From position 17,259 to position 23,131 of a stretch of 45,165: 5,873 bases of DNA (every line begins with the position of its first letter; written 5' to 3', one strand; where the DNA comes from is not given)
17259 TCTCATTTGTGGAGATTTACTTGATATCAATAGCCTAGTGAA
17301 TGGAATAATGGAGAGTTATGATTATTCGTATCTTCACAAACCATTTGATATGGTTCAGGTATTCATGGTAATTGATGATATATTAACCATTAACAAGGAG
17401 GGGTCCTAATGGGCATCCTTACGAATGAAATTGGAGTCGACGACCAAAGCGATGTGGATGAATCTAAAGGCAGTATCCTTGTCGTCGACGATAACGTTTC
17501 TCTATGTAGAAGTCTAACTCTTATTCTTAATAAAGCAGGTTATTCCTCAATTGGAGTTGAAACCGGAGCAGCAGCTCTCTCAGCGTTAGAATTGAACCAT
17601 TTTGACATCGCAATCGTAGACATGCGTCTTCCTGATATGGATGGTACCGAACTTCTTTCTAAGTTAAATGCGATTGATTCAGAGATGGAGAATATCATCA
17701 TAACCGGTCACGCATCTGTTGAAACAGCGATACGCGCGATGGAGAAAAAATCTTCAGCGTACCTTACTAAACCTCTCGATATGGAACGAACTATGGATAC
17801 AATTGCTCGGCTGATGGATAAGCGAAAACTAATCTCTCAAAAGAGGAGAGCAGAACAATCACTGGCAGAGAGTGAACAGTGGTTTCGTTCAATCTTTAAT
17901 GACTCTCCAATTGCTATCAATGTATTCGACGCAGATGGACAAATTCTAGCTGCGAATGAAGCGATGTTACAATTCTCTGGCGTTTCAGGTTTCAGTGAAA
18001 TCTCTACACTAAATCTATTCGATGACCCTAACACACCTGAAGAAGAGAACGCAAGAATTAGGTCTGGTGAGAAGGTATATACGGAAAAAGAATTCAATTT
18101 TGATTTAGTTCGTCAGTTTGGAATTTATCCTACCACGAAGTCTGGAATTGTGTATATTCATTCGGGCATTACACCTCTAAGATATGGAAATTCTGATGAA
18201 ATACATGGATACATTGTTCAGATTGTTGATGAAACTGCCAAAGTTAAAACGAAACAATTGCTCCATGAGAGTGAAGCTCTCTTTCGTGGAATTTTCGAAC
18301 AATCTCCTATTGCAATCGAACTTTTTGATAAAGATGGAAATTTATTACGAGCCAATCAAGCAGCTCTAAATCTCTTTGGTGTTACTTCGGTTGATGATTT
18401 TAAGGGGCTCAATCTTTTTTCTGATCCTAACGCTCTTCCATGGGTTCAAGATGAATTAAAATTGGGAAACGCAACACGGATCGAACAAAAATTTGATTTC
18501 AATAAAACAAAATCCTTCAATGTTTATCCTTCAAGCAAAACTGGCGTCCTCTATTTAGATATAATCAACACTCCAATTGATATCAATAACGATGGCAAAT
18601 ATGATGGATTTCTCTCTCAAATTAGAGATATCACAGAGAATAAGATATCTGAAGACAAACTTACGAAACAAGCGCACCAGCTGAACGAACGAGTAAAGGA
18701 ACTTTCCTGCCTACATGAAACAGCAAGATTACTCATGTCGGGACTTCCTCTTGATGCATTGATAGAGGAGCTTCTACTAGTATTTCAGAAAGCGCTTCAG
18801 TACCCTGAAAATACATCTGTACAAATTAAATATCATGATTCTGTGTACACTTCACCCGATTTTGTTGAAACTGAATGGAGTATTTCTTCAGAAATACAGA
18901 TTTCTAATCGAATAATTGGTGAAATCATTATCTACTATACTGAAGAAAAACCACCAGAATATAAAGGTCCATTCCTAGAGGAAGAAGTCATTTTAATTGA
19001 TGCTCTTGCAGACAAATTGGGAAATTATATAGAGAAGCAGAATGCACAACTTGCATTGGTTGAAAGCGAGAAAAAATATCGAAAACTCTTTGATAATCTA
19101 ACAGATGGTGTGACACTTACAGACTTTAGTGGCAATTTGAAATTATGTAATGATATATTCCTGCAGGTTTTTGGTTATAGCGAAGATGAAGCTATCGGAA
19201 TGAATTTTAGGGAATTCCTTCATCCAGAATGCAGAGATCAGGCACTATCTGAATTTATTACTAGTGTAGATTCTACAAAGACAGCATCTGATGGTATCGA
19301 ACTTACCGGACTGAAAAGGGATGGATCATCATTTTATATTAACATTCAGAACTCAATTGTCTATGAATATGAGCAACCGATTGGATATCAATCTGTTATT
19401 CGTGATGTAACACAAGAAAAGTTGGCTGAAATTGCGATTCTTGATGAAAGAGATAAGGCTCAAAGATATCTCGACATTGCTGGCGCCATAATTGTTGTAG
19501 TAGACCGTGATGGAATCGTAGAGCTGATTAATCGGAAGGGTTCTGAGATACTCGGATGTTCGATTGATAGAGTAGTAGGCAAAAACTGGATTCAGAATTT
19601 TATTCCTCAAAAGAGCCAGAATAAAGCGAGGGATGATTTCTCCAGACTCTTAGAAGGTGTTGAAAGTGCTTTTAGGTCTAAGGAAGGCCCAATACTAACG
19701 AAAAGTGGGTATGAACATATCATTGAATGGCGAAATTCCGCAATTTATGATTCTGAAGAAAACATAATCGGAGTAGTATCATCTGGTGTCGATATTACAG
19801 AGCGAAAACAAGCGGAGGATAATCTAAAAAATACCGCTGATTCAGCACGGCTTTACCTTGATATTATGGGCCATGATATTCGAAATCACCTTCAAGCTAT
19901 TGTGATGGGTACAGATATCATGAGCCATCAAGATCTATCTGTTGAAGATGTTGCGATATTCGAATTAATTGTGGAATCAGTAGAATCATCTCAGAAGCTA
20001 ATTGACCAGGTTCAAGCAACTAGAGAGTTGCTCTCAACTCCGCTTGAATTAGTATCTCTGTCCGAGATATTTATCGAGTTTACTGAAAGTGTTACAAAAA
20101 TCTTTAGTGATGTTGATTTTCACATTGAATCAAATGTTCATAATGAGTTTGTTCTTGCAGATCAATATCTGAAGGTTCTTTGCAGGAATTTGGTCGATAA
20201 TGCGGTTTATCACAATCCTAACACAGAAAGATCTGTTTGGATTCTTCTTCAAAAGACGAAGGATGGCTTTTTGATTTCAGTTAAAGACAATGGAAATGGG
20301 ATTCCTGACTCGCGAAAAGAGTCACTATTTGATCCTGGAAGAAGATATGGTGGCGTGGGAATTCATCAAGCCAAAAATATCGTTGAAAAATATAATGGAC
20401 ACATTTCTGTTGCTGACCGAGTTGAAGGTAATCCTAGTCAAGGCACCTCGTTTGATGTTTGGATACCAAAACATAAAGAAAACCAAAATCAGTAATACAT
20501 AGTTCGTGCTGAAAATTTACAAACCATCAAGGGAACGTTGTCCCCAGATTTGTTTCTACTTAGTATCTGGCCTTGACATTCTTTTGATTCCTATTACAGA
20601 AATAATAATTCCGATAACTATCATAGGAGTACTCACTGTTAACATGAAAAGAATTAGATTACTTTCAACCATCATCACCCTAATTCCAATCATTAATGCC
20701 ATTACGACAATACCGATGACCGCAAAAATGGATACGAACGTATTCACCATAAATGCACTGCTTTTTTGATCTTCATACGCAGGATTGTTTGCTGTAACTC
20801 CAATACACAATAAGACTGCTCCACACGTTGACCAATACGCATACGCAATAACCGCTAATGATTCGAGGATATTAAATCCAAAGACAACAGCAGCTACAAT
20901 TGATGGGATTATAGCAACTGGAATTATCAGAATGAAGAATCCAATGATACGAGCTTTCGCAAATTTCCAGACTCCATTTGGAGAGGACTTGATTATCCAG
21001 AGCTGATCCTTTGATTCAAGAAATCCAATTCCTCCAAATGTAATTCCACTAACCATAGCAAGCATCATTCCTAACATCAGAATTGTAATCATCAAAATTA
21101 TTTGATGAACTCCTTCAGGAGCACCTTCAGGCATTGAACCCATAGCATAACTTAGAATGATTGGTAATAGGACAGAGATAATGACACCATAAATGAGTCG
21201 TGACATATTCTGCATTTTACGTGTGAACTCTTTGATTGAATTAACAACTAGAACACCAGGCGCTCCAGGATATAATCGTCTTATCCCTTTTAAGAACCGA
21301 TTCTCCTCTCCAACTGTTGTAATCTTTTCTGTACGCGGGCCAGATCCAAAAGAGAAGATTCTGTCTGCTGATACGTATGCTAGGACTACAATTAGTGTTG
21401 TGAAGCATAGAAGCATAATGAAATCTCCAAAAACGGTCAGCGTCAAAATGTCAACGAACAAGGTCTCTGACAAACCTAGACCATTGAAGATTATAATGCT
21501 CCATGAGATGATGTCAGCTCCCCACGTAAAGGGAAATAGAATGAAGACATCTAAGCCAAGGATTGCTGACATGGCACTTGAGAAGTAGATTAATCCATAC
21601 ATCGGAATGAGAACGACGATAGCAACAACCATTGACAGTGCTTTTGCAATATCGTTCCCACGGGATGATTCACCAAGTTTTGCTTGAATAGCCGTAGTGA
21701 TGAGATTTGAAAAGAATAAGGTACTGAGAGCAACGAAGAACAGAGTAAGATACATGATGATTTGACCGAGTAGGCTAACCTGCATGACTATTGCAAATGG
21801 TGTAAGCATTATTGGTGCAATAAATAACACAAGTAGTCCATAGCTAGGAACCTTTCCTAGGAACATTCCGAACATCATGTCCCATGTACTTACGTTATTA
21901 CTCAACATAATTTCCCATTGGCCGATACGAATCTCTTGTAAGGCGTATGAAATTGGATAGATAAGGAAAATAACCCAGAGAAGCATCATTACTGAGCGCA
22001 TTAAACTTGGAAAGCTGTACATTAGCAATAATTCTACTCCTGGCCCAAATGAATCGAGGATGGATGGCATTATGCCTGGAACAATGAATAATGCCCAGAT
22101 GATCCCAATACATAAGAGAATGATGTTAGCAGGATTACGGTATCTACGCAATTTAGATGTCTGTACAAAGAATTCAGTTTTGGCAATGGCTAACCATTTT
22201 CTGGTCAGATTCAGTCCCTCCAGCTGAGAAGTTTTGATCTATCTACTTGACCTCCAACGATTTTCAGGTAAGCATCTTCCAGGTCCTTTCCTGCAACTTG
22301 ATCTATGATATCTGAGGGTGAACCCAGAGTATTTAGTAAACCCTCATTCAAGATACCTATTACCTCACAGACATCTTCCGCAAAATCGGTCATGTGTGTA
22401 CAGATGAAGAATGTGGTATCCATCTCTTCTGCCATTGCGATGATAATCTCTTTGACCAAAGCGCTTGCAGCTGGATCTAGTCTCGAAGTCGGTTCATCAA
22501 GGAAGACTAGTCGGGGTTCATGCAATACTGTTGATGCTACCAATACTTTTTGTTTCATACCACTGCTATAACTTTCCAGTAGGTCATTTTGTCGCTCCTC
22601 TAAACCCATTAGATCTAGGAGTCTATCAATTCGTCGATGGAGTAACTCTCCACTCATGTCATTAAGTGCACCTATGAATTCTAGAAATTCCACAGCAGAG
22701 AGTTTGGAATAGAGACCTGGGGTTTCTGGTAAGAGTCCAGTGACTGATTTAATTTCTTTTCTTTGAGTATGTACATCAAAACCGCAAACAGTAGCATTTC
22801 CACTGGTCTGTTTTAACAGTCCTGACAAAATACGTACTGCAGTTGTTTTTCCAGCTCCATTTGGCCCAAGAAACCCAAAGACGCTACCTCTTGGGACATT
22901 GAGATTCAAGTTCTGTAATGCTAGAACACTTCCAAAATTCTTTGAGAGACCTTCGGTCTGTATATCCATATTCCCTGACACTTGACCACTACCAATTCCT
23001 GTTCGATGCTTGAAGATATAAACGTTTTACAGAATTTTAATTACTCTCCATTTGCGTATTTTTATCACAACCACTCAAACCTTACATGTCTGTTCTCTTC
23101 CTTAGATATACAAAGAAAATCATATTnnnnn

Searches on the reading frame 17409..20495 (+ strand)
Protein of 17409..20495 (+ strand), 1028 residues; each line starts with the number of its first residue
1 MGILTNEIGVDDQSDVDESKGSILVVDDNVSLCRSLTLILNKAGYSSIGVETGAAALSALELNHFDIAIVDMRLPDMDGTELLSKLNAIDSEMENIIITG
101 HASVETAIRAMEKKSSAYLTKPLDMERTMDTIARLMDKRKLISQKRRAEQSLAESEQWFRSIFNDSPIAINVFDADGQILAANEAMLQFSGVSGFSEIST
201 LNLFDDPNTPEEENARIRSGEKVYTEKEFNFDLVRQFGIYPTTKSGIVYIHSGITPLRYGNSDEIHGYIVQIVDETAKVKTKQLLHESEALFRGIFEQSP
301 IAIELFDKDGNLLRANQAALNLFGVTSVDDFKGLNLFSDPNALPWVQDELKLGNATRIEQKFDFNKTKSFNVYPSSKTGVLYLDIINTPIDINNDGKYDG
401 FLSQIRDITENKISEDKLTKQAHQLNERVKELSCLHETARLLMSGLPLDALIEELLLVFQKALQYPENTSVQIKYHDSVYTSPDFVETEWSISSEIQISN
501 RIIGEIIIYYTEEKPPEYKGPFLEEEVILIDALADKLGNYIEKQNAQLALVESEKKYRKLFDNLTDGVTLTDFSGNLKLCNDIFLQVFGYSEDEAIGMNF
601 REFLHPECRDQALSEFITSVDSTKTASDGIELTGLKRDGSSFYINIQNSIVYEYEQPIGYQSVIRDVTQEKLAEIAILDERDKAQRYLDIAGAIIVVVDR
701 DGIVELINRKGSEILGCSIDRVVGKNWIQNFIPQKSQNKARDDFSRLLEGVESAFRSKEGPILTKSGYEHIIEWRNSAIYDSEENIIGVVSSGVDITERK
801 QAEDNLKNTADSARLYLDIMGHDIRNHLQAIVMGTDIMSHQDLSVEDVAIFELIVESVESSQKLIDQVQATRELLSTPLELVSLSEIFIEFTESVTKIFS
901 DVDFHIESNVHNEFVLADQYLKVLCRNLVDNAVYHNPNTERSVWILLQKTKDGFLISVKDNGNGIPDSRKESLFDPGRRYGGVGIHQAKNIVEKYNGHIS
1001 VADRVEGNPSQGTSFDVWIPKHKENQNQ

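Call 7: search_protein_families(library=pfam, proteins=[window:17409-20495:+], max_evalue=0.0001)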
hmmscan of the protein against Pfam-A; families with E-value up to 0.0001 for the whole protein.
window:17409-20495:+ (1028 aa): 9 families
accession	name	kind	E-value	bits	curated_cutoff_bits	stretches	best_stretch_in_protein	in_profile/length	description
PF13426.13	PAS_9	-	2.8e-33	114.7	27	3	566-669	2-103/103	PAS domain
PF00989.32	PAS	-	4e-32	111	22.6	2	556-667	2-113/113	PAS fold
PF08448.16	PAS_4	-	4.7e-29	101.3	23.1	2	692-801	5-110/110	PAS fold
PF13188.13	PAS_8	-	2.1e-27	94.5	21.8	3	291-343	2-53/65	PAS domain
PF00072.30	Response_reg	-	3.2e-23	82.4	30.2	1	23-132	1-110/111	Response regulator receiver domain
PF02518.31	HATPase_c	-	4.7e-16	59.7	26.4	1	921-1021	6-109/111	Histidine kinase-, DNA gyrase B-, and HSP90-like ATPase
PF08447.18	PAS_3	-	9.5e-14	51.9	25.6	1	580-663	4-88/89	PAS fold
PF12860.13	PAS_7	-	1.9e-12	47.8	27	0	561-608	1-49/115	PAS fold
PF24820.1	Diguanyl_cycl_sensor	-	1.7e-11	44.5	28.1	1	695-745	9-58/109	Diguanylate cyclase-like sensor domain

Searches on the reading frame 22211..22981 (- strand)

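Call 7: search_protein_families(library=pfam, proteins=[window:22211-22981:-], max_evalue=0.0001)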
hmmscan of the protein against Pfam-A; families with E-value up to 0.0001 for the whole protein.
window:22211-22981:- (256 aa): 2 families
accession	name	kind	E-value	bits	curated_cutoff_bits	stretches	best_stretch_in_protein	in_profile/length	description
PF00005.33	ABC_tran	-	1.1e-25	91.3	25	1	22-166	1-137/137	ABC transporter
PF13304.12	AAA_21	-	4.3e-11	43.9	27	1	103-196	203-298/304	AAA domain, putative AbiEii toxin, Type IV TA system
